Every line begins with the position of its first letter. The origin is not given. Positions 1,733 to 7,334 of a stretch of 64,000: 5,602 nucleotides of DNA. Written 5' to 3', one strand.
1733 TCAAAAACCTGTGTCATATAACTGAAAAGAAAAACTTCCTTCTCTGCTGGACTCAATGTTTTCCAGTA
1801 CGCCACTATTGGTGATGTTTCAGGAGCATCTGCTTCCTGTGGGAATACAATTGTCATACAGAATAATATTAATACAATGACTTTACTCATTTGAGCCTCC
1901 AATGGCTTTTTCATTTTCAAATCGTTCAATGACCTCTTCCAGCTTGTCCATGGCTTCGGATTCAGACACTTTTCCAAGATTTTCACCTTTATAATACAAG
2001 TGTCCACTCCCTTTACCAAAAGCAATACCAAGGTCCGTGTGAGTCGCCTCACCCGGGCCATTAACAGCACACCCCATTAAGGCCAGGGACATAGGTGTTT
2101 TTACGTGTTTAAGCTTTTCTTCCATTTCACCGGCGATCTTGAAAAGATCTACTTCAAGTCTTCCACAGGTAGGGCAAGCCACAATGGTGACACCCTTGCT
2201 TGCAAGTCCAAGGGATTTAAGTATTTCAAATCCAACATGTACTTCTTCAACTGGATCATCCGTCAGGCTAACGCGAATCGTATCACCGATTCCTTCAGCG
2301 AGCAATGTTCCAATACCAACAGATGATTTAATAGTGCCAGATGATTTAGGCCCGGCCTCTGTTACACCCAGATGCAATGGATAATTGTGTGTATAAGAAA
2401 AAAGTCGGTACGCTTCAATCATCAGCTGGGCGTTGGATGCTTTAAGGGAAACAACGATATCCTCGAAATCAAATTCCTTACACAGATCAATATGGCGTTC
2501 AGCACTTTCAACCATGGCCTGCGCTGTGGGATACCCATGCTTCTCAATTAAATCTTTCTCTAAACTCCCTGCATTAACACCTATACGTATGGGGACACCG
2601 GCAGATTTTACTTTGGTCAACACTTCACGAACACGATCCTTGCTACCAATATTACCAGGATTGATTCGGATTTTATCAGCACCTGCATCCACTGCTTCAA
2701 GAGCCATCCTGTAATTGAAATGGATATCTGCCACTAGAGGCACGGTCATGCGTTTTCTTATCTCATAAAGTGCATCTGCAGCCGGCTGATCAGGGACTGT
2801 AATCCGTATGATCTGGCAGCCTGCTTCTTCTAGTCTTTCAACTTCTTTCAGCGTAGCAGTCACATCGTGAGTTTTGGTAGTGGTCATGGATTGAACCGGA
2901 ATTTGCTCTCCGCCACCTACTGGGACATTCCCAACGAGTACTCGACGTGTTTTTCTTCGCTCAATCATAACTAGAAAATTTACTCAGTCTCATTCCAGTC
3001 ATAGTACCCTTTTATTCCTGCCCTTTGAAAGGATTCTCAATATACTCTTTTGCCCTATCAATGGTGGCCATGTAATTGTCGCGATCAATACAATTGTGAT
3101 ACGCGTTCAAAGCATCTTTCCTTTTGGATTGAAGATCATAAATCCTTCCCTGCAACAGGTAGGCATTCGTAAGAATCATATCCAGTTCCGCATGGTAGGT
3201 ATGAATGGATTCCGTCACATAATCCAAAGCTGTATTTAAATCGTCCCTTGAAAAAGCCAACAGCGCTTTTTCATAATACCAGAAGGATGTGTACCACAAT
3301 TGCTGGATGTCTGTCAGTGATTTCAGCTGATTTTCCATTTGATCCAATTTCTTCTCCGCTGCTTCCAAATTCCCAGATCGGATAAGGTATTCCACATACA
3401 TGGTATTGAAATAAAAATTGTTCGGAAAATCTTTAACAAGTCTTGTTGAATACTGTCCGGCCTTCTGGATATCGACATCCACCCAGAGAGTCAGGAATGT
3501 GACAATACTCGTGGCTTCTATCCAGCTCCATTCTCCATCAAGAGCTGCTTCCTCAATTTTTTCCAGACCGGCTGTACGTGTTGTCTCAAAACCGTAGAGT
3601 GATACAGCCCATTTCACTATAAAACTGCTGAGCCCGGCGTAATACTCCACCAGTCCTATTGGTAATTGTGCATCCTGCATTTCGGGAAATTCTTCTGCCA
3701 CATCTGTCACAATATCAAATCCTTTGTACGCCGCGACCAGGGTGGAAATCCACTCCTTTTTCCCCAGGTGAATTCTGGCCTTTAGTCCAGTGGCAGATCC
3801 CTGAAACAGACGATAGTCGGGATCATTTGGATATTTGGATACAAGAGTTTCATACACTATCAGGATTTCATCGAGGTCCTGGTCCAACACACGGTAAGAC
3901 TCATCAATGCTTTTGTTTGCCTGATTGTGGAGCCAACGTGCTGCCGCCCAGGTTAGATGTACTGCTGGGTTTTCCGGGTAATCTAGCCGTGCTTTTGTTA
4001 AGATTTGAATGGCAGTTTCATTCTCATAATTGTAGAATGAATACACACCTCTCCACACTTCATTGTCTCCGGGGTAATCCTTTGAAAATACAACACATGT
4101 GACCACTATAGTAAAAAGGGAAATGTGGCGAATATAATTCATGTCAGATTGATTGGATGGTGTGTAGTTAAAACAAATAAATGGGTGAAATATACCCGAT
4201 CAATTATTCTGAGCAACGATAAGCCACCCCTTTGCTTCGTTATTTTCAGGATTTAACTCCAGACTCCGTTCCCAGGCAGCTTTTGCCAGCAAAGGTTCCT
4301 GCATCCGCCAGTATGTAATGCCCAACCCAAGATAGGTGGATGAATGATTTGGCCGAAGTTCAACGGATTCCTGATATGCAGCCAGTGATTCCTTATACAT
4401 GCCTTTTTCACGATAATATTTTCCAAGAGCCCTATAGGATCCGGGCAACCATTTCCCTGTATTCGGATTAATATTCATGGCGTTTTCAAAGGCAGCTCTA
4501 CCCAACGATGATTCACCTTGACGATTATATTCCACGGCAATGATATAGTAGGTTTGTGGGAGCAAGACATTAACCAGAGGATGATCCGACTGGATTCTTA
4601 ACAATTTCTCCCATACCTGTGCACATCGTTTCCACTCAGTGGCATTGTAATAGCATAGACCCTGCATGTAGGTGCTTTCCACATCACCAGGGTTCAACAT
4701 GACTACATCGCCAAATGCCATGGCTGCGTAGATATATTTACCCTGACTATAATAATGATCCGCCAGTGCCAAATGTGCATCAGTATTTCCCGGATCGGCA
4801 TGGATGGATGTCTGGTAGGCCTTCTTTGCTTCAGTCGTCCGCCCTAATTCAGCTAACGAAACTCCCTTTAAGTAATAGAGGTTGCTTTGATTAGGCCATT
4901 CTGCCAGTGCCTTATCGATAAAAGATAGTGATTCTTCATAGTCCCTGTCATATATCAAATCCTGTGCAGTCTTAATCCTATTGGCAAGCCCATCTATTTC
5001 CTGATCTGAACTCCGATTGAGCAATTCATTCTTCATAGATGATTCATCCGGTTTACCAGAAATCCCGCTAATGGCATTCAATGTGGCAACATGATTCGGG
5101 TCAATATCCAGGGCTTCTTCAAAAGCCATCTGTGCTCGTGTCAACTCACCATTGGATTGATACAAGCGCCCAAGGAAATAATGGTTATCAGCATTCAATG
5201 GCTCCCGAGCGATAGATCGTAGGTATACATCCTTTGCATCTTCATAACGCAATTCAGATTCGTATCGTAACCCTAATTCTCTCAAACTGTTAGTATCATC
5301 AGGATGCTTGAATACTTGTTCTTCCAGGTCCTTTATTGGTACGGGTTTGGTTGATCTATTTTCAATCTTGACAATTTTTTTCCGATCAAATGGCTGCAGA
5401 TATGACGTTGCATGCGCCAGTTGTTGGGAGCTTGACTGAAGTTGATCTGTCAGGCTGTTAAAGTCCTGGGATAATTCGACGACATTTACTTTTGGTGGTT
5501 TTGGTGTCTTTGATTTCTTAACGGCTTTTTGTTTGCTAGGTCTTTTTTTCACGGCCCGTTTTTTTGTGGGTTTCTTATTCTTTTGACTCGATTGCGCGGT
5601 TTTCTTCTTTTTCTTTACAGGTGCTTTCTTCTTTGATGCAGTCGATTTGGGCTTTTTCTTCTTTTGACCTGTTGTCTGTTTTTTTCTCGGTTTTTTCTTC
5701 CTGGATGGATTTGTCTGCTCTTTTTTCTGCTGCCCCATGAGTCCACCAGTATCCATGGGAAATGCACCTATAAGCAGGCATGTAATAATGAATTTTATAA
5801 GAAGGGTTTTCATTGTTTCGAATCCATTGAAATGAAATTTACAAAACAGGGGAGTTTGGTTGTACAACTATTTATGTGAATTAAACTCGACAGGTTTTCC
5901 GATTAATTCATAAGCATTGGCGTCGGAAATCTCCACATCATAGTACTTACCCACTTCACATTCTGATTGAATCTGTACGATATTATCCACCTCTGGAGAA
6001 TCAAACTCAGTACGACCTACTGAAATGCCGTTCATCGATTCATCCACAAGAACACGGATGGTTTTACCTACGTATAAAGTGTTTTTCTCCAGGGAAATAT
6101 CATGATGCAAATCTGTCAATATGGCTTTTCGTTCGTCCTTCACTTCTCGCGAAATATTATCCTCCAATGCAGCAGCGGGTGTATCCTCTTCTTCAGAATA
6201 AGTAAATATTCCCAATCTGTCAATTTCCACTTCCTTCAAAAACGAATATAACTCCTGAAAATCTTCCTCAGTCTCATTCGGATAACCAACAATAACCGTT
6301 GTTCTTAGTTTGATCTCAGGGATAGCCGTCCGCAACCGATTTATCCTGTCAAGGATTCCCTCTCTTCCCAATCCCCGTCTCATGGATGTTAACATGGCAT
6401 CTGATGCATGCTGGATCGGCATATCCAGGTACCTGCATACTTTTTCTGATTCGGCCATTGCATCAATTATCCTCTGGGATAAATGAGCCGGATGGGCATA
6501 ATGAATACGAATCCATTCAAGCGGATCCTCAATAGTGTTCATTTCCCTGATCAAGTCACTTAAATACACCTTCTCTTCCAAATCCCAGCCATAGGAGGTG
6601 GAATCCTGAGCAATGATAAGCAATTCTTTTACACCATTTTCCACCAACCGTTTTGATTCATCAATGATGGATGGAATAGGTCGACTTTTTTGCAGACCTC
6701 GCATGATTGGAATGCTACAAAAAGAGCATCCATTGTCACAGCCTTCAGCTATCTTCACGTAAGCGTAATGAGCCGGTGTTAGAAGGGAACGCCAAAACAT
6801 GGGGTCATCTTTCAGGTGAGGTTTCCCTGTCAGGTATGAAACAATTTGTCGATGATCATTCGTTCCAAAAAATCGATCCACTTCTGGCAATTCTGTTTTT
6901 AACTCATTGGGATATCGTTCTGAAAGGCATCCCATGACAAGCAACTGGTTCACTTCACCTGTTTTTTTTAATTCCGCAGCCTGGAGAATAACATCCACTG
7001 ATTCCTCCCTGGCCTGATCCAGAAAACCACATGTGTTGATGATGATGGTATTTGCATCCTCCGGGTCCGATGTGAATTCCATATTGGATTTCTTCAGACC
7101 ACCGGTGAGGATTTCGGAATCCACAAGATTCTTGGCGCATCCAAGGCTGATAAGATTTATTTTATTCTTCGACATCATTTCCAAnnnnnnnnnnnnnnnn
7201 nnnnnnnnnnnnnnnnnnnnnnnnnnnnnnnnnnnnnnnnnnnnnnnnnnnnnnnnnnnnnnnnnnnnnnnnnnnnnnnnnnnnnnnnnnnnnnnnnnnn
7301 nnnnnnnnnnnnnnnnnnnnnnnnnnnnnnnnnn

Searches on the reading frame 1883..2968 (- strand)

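Call 60: search_protein_families(library=pfam, proteins=[window:1883-2968:-], max_evalue=0.0001)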
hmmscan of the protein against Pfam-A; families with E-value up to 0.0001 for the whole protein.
window:1883-2968:- (361 aa): 1 family
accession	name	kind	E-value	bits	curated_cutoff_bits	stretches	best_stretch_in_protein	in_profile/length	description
PF04551.19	GcpE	-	1.4e-148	494.9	32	1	7-348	1-342/343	GcpE protein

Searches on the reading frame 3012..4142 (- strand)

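Call 60: search_protein_families(library=pfam, proteins=[window:3012-4142:-], max_evalue=0.0001)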
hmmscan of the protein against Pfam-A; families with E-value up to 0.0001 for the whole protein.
window:3012-4142:- (376 aa): 3 families
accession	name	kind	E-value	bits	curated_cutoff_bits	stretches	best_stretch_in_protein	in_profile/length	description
PF14559.12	TPR_19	-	1.3e-06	29.1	25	0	224-272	6-54/68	Tetratricopeptide repeat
PF13428.12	TPR_14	-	6.9e-06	26.7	23.5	0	88-114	15-41/44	Tetratricopeptide repeat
PF25064.1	ARM_TT21_5th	-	2.7e-05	24.9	27.8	0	223-286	15-78/117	TT21 fifth ARM repeats domain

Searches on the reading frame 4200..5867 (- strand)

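Call 60: search_protein_families(library=pfam, proteins=[window:4200-5867:-], max_evalue=0.0001)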
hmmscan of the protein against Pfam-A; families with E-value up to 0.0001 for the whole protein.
window:4200-5867:- (555 aa): 16 families
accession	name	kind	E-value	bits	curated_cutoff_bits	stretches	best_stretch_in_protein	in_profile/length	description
PF07719.23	TPR_2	-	1.5e-34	115.6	27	1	477-508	3-34/34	Tetratricopeptide repeat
PF00515.34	TPR_1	-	2.7e-26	90.7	27.8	0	478-508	4-34/34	Tetratricopeptide repeat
PF13181.12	TPR_8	-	1.2e-23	81.6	25.7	1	227-259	2-34/34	Tetratricopeptide repeat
PF13432.12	TPR_16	-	2.3e-22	79.5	32.7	3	332-384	1-52/65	Tetratricopeptide repeat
PF13431.12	TPR_17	-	1.7e-19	68.8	24.4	0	215-246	2-33/34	Tetratricopeptide repeat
PF14559.12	TPR_19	-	1.5e-18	67.4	25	1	338-378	1-41/68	Tetratricopeptide repeat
PF13428.12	TPR_14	-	4.6e-18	64.3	23.5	0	330-370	3-43/44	Tetratricopeptide repeat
PF13424.12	TPR_12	-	2e-17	63.6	30.1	0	443-506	9-76/77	Tetratricopeptide repeat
PF13414.12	TPR_11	-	1.9e-15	56.7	26.8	1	482-522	1-41/42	TPR repeat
PF23914.1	TPR_CcmH_CycH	-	1.3e-14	54.8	42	0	219-321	43-148/158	Cytochrome c-type biogenesis protein H TPR domain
PF12895.13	ANAPC3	-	1.9e-12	47.7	27.2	0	382-441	8-67/82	Anaphase-promoting complex, cyclosome, subunit 3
PF13174.12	TPR_6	-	2.3e-10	40.8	26.3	0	331-359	3-31/33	Tetratricopeptide repeat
PF13371.12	TPR_9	-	4.6e-10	39.8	35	0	308-367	9-68/73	Tetratricopeptide repeat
PF14561.12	TPR_20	-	9.4e-06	26.3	25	0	347-385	7-45/90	Tetratricopeptide repeat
PF20308.4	TPR-S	-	5.8e-05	24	27.6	0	187-259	14-92/102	Tetratricopeptide Repeats-Sensor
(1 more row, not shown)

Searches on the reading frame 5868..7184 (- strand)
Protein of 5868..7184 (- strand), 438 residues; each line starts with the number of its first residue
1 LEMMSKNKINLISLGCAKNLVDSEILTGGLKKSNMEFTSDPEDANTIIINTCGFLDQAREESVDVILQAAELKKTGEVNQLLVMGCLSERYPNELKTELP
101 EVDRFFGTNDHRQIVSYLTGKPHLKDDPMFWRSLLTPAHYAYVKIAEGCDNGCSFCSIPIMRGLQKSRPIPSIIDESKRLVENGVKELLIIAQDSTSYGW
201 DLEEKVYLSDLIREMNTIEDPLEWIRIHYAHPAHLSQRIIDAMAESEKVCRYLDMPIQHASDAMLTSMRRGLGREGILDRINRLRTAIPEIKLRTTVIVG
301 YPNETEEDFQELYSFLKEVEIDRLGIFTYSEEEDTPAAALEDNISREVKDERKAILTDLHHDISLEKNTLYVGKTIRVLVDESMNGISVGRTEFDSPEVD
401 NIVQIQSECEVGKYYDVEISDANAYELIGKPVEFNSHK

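Call 60: search_protein_families(library=pfam, proteins=[window:5868-7184:-], max_evalue=0.0001)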
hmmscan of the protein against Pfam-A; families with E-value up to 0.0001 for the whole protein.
window:5868-7184:- (438 aa): 3 families
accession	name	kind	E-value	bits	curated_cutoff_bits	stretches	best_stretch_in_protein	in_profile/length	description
PF00919.26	UPF0004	-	5.1e-24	84.6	27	1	8-107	1-98/98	Uncharacterized protein family UPF0004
PF04055.27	Radical_SAM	-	1.8e-22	80.7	29.5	1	144-316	2-166/166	Radical SAM superfamily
PF18693.7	TRAM_2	-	1.7e-17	63.8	27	1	372-432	1-63/63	TRAM domain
